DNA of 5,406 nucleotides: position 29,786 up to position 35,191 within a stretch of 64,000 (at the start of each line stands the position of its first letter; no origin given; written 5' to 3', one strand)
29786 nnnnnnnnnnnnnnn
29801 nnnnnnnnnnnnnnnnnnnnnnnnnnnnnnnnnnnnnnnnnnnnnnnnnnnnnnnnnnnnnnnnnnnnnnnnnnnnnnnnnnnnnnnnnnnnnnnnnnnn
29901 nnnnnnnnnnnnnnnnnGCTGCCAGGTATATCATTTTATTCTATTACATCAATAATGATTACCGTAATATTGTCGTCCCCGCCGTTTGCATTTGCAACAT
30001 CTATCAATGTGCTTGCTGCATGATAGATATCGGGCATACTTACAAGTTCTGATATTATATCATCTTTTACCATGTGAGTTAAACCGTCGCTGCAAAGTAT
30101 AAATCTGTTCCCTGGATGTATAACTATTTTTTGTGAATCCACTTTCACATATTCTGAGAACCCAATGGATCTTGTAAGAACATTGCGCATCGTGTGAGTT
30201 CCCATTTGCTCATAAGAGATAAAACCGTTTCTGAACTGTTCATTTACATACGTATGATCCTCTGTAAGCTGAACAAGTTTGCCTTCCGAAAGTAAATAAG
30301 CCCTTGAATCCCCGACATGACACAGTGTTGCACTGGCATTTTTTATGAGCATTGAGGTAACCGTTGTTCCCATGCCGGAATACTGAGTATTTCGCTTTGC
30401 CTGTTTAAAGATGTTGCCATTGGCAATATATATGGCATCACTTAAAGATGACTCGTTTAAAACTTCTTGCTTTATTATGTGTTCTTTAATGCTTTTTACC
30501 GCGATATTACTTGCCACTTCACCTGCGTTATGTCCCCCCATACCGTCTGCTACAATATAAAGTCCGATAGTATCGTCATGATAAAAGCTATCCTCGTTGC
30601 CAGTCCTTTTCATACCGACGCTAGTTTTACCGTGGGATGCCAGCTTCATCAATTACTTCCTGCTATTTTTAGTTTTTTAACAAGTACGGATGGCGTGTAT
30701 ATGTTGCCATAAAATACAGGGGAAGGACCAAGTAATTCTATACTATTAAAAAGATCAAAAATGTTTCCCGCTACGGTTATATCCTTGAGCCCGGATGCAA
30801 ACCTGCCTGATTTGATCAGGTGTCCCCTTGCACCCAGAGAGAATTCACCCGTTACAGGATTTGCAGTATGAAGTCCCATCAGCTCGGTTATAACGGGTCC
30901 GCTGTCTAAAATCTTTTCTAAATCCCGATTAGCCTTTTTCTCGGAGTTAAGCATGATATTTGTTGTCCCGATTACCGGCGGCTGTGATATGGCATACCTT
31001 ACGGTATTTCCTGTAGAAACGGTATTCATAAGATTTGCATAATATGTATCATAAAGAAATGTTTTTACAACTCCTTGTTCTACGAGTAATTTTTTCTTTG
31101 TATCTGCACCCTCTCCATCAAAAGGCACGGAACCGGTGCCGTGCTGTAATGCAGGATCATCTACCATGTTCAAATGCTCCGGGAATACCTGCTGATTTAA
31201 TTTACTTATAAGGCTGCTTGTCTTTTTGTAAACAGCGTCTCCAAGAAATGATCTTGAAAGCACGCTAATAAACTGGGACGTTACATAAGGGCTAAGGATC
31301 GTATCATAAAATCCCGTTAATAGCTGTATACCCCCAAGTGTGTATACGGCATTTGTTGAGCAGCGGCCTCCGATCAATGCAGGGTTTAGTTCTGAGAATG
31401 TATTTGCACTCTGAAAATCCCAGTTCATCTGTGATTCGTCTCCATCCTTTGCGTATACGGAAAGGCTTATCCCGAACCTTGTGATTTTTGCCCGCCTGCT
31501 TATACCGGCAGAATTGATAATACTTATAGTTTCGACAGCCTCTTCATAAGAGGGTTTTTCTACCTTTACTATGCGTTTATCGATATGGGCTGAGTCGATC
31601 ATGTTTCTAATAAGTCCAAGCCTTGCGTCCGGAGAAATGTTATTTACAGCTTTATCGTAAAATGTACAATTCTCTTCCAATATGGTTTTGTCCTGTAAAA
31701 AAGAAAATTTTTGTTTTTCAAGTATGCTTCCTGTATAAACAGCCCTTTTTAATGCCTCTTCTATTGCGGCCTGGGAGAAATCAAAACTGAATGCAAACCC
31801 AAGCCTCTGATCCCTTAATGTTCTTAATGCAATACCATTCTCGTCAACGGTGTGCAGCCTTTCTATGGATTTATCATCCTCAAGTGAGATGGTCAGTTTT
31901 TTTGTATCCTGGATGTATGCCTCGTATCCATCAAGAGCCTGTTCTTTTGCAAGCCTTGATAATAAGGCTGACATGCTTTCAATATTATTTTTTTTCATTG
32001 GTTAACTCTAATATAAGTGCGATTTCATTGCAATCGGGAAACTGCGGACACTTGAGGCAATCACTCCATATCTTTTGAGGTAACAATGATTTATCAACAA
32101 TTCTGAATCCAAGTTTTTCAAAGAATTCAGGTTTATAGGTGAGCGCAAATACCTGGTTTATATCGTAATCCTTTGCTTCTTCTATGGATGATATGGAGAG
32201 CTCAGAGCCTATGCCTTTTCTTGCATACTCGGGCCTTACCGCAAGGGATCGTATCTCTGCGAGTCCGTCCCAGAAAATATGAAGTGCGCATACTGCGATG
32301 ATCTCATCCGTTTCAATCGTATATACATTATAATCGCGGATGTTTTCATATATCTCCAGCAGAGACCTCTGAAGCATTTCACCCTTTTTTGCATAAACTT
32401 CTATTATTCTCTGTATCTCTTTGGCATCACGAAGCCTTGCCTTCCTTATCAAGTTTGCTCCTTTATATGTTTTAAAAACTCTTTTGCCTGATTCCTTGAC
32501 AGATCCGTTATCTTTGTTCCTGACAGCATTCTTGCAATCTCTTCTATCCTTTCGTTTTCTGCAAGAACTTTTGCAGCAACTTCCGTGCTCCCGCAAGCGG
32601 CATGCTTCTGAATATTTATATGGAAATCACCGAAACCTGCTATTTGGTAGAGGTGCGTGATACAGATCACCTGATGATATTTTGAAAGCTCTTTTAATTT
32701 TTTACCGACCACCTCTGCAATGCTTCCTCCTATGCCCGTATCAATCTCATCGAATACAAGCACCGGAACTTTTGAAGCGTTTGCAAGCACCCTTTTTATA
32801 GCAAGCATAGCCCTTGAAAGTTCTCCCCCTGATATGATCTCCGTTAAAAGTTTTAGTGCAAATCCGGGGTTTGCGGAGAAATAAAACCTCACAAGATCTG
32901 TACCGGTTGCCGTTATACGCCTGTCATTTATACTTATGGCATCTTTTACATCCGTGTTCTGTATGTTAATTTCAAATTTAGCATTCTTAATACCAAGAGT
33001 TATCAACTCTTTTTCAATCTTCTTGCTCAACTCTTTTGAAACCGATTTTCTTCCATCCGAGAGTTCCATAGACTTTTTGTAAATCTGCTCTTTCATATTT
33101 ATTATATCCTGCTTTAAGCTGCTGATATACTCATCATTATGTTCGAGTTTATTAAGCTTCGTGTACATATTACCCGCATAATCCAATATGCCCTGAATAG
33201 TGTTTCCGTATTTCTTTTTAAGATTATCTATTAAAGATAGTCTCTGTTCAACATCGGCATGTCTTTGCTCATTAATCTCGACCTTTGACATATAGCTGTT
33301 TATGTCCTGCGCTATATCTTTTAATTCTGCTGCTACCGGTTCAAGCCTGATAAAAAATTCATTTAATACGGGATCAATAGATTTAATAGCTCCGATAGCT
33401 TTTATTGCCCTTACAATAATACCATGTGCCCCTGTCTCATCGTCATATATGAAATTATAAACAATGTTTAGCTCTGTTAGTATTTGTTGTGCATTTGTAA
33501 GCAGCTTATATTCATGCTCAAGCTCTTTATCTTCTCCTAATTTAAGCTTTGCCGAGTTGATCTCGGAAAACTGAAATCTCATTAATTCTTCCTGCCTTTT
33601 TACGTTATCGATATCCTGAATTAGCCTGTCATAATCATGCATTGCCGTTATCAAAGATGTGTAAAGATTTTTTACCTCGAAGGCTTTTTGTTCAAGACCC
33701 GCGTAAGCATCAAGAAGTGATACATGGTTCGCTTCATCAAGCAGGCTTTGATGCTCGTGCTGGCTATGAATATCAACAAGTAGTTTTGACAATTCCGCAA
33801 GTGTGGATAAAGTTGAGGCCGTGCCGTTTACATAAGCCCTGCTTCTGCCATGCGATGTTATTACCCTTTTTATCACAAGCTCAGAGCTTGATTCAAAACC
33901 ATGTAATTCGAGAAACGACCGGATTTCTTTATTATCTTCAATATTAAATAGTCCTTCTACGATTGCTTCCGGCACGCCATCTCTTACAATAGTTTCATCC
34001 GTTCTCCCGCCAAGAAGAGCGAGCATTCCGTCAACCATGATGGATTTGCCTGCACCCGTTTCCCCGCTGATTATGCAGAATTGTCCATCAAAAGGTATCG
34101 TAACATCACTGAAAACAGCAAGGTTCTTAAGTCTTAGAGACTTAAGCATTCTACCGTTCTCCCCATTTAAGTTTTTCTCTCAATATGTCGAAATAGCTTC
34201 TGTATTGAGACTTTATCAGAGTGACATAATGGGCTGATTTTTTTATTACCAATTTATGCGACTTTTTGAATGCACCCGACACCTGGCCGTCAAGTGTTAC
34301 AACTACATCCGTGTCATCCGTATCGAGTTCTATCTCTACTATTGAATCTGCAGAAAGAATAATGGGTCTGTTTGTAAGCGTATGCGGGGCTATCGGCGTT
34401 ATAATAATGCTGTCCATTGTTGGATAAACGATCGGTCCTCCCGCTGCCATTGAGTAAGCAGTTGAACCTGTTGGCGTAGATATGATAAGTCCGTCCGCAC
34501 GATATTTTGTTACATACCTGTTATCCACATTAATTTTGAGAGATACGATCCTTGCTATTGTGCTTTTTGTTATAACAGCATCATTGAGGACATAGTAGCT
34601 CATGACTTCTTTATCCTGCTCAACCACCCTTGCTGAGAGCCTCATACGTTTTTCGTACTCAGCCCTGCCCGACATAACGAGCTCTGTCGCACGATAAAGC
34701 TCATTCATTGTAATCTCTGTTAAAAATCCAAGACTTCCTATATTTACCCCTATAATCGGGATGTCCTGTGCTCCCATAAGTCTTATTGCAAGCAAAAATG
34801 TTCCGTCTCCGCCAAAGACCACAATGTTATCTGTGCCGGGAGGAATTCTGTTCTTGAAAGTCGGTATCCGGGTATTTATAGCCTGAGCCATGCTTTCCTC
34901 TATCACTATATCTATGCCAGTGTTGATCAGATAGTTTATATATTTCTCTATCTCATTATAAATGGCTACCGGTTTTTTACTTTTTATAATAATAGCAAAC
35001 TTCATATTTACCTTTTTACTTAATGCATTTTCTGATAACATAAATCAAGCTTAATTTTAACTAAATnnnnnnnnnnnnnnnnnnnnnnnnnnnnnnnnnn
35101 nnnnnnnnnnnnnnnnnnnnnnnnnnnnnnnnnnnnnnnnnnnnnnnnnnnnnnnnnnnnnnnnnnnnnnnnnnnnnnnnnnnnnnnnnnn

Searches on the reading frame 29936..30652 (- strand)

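Call 37: search_protein_families(library=pfam, proteins=[window:29936-30652:-], max_evalue=0.00001)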
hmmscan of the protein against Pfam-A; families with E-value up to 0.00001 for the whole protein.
window:29936-30652:- (238 aa): 2 families
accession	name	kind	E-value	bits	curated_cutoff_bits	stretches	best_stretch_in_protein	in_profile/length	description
PF13672.11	PP2C_2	-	5.3e-16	59.2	24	1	17-197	10-180/209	Protein phosphatase 2C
PF00481.26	PP2C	-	7e-15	55.8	20.3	1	19-229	24-255/255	Protein phosphatase 2C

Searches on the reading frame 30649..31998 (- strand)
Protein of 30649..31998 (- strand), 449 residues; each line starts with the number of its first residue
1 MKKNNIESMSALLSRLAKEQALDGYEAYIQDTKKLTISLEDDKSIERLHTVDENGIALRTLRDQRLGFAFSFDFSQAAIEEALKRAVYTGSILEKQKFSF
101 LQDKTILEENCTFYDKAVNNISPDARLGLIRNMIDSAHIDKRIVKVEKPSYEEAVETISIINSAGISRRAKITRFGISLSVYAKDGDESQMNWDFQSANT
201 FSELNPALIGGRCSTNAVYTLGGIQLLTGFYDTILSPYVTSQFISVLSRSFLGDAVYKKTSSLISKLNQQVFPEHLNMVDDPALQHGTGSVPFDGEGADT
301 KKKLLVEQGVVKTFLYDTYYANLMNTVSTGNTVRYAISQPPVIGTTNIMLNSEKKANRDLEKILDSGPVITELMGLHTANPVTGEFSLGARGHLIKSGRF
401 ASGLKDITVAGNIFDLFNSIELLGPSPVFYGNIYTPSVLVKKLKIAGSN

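Call 37: search_protein_families(library=pfam, proteins=[window:30649-31998:-], max_evalue=0.00001)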
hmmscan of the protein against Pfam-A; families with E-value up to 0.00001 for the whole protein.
window:30649-31998:- (449 aa): 3 families
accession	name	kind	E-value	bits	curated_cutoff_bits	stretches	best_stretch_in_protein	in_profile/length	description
PF19289.4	PmbA_TldD_3rd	-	3.4e-65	219.7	22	1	228-447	1-220/220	PmbA/TldA metallopeptidase C-terminal domain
PF19290.4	PmbA_TldD_2nd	-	1.5e-09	38.7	20.9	1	119-217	4-105/109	PmbA/TldA metallopeptidase central domain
PF01523.21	PmbA_TldD_1st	-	2.2e-09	37.8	20.9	1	25-87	1-62/65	PmbA/TldA metallopeptidase domain 1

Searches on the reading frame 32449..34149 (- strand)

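Call 38: search_protein_families(library=pfam, proteins=[window:32449-34149:-], max_evalue=0.00001)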
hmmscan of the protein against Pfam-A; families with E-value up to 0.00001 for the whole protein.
window:32449-34149:- (566 aa): 3 families
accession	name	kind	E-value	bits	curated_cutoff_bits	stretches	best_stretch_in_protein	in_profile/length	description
PF02463.25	SMC_N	-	2.8e-19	69.9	40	1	1-503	1-201/220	RecF/RecN/SMC N terminal domain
PF13476.12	AAA_23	-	7.3e-12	46.8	27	1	4-217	1-196/201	AAA domain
PF13555.12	AAA_29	-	9.9e-07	28.9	27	1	2-50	1-50/61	P-loop containing region of AAA domain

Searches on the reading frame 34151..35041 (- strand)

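Call 38: search_protein_families(library=pfam, proteins=[window:34151-35041:-], max_evalue=0.00001)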
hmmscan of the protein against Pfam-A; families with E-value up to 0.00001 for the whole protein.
window:34151-35041:- (296 aa): 2 families
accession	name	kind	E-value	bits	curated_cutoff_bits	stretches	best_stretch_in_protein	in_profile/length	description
PF20143.4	NAD_kinase_C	-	5.5e-34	117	23.7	1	152-277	1-125/126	ATP-NAD kinase C-terminal domain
PF01513.26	NAD_kinase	-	3.3e-16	60.2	25.5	1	57-126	60-129/130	ATP-NAD kinase N-terminal domain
